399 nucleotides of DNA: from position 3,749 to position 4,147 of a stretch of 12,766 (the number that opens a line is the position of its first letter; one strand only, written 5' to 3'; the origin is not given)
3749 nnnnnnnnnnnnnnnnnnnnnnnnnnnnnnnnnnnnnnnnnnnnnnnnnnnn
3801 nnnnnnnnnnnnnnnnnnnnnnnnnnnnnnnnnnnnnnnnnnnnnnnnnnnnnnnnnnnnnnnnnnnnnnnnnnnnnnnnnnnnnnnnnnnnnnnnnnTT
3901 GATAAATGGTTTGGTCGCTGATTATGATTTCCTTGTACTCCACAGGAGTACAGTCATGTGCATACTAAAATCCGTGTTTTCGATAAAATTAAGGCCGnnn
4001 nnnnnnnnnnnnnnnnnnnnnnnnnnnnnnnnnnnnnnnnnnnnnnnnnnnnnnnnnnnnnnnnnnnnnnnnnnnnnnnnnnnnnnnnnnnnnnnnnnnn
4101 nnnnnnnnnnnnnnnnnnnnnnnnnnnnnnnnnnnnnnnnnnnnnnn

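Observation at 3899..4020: Compact promoter, occluded RBS, 14-codon ORF and terminator unit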

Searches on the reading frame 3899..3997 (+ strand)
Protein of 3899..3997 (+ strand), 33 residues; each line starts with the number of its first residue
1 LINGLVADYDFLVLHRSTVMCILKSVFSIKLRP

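Call 43: search_protein_families(library=ncbifam, max_evalue=1, proteins=[window:3899-3997:+])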
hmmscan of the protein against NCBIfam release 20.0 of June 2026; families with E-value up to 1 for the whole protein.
seq(33 aa): 0 families
